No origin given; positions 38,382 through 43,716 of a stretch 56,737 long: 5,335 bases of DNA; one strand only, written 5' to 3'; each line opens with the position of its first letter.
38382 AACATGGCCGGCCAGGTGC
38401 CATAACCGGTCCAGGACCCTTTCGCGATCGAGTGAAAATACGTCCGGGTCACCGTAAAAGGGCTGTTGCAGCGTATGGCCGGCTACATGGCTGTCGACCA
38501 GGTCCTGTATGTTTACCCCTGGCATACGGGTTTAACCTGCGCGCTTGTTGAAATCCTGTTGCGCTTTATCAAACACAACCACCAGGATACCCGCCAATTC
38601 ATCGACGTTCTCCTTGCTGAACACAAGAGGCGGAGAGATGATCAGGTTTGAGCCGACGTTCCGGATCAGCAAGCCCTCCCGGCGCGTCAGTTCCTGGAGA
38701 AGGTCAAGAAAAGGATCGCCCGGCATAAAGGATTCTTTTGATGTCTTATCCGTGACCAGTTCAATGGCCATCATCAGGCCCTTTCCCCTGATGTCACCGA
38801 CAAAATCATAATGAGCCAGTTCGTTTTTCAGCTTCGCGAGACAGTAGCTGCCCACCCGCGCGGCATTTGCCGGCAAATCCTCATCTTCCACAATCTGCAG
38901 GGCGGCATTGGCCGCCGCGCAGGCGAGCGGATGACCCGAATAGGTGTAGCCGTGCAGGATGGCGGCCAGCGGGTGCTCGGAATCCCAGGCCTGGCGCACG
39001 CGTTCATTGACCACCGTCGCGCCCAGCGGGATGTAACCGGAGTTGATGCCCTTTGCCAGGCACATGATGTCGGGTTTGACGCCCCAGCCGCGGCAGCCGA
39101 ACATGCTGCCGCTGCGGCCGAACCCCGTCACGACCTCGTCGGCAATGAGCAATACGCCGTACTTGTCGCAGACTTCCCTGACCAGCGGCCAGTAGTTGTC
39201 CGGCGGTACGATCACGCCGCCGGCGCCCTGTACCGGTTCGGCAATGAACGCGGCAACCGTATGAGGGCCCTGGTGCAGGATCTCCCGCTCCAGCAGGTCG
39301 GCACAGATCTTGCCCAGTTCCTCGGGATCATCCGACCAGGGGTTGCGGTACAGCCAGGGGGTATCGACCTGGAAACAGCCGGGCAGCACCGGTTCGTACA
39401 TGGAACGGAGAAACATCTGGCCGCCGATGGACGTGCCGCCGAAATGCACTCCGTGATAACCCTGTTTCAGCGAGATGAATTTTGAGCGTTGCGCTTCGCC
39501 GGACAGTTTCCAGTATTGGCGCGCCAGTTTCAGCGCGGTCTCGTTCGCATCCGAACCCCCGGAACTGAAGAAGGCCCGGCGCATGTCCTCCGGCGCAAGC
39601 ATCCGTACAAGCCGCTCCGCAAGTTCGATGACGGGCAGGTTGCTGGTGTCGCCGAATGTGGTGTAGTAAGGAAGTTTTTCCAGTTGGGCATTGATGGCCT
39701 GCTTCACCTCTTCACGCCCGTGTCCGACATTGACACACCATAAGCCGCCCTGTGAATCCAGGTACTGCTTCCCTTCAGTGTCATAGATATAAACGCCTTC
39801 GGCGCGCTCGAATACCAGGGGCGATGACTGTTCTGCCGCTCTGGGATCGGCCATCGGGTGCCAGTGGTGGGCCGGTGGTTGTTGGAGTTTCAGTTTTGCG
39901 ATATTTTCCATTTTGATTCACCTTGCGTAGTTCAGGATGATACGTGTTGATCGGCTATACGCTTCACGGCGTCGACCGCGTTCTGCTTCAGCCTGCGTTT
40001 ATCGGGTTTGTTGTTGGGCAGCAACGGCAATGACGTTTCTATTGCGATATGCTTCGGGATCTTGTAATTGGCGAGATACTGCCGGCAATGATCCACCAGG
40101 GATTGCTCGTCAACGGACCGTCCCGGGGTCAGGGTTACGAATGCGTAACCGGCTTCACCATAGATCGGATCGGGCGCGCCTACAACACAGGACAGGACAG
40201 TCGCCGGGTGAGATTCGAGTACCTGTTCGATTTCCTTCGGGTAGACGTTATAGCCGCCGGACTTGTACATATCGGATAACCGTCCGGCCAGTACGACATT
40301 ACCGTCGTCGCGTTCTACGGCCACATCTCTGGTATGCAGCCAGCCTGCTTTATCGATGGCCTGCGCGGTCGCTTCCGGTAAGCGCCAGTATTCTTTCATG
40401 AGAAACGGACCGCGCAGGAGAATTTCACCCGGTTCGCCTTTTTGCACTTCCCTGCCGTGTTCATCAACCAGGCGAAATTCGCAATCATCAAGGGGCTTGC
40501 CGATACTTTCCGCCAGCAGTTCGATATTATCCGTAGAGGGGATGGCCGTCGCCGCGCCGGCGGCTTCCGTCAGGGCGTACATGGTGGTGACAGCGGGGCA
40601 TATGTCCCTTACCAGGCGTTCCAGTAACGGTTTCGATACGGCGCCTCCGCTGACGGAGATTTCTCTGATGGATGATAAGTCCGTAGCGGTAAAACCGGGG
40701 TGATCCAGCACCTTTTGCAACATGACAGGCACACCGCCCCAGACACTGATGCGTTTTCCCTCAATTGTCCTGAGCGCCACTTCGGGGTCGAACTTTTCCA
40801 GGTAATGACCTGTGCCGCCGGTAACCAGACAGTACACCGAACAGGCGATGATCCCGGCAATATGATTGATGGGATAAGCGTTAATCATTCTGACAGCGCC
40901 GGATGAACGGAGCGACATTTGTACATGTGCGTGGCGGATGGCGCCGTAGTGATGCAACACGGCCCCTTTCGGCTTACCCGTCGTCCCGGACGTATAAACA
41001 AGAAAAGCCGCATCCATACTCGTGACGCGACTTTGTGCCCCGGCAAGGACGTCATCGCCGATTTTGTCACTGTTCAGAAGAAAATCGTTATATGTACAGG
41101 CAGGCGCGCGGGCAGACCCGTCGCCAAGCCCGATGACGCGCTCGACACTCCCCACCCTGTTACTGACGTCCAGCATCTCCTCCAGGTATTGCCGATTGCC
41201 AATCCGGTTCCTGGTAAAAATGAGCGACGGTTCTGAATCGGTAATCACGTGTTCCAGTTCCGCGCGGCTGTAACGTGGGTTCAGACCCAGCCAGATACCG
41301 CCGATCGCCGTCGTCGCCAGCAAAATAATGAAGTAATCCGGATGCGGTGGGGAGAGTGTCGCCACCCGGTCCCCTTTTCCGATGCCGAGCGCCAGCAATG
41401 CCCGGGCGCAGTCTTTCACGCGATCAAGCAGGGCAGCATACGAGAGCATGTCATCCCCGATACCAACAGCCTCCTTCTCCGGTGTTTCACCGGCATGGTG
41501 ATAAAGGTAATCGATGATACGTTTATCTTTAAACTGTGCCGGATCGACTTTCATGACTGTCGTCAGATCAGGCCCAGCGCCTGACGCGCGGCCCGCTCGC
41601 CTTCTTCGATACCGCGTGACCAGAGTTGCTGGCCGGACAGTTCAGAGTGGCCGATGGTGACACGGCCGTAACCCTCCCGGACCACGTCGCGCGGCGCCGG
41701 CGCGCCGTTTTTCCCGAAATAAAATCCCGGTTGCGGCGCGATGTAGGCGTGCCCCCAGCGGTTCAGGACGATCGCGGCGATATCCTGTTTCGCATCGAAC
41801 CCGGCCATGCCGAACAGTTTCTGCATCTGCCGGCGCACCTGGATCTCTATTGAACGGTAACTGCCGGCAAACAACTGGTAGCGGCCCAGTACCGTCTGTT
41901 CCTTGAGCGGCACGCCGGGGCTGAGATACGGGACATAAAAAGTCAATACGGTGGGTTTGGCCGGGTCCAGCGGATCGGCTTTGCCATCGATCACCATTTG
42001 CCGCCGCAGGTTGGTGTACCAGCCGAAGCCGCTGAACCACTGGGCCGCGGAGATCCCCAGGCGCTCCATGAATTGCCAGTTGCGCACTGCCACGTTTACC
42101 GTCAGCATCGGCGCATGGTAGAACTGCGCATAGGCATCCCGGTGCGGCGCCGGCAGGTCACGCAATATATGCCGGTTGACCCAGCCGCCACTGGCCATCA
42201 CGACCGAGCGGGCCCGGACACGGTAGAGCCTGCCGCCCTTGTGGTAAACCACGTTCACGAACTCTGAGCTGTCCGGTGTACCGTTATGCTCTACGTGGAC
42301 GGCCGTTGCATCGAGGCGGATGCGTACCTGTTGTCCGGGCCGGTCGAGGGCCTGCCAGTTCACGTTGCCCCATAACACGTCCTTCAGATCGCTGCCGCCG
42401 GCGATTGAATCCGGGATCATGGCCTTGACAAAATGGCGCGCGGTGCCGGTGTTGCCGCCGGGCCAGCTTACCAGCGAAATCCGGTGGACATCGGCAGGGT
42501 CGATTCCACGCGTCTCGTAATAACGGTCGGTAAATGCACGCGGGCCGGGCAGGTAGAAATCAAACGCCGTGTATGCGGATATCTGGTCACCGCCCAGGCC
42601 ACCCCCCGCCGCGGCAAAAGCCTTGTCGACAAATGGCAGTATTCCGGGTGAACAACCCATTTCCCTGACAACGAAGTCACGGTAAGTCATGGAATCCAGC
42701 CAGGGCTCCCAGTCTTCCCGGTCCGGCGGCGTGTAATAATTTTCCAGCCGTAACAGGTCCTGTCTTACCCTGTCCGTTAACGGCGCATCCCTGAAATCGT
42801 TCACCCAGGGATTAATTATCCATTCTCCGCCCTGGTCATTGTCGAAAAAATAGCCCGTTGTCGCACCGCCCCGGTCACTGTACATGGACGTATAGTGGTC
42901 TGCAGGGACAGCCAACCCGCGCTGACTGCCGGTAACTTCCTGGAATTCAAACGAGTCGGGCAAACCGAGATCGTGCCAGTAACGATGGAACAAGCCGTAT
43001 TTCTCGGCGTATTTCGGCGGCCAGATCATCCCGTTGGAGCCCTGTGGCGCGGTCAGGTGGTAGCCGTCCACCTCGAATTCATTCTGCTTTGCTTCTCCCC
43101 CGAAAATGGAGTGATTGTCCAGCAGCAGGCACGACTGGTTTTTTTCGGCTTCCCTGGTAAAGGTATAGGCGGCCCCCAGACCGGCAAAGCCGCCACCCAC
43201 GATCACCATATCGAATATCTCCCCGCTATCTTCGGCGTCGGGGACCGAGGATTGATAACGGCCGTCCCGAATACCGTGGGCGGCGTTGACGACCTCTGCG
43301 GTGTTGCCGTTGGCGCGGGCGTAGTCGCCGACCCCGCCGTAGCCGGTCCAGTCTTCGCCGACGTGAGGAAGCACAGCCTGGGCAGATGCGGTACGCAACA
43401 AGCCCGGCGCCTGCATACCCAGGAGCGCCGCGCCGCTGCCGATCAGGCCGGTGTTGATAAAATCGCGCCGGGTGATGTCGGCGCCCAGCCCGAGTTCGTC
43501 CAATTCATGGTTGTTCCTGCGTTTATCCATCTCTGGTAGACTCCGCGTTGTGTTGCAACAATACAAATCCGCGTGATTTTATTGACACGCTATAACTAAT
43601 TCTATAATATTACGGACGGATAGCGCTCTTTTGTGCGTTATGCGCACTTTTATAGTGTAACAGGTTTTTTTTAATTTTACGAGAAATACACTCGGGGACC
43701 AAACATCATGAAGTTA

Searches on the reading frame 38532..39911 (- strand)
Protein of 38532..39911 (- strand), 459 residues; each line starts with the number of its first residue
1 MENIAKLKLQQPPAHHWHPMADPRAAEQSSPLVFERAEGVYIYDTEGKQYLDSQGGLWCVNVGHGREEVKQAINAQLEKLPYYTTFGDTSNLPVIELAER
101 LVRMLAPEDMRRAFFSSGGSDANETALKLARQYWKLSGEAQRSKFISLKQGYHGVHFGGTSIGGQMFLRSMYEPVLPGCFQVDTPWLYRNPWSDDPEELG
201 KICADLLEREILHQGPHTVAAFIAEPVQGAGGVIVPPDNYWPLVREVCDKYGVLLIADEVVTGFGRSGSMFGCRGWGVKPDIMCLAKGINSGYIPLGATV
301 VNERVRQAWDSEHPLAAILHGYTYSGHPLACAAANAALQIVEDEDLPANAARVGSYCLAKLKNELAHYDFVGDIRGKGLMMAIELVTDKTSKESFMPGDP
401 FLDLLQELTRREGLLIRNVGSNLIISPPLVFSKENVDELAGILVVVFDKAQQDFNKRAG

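Call 10: search_protein_families(library=pfam, proteins=[window:38532-39911:-], max_evalue=0.0001)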
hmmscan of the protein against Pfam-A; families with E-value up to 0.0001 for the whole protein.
window:38532-39911:- (459 aa): 1 family
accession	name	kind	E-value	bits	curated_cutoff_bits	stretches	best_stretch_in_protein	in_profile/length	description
PF00202.27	Aminotran_3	-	2e-103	346.7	30.5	1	29-444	8-400/403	Aminotransferase class-III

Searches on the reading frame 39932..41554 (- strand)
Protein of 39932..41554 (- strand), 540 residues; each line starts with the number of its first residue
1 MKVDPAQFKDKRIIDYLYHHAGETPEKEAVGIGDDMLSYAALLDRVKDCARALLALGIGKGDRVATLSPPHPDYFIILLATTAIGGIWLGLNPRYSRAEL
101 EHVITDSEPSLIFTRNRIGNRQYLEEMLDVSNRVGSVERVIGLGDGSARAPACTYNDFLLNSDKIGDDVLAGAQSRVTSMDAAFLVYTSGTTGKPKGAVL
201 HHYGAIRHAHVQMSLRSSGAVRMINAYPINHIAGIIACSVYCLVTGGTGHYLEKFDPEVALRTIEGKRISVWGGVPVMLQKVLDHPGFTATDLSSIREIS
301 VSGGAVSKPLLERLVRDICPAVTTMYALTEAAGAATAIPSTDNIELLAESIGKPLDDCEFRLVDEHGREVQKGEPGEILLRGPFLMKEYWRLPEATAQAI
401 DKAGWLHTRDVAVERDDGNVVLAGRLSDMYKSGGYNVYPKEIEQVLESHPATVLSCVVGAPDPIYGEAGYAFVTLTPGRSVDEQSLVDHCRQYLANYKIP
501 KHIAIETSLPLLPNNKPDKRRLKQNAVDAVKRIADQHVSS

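Call 10: search_protein_families(library=pfam, proteins=[window:39932-41554:-], max_evalue=0.0001)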
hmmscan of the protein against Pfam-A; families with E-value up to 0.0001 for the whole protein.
window:39932-41554:- (540 aa): 2 families
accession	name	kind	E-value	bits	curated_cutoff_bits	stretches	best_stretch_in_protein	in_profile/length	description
PF00501.34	AMP-binding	-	2.7e-79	267.2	29.9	1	19-390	3-384/384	AMP-binding enzyme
PF13193.12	AMP-binding_C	-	8e-15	56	24.5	1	441-514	1-74/76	AMP-binding enzyme C-terminal domain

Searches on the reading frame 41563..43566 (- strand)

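Call 10: search_protein_families(library=pfam, proteins=[window:41563-43566:-], max_evalue=0.0001)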
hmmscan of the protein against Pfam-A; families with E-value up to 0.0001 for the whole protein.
window:41563-43566:- (667 aa): 3 families
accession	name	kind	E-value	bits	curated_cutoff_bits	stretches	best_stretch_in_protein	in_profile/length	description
PF13450.12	NAD_binding_8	-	1.8e-07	31.7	21.9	1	122-173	1-45/68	NAD(P)-binding Rossmann-like domain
PF01266.30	DAO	-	3.4e-07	30.6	27.9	0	119-159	1-38/353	FAD dependent oxidoreductase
PF00890.30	FAD_binding_2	-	2.1e-06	27.6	20.4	0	119-157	1-36/414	FAD binding domain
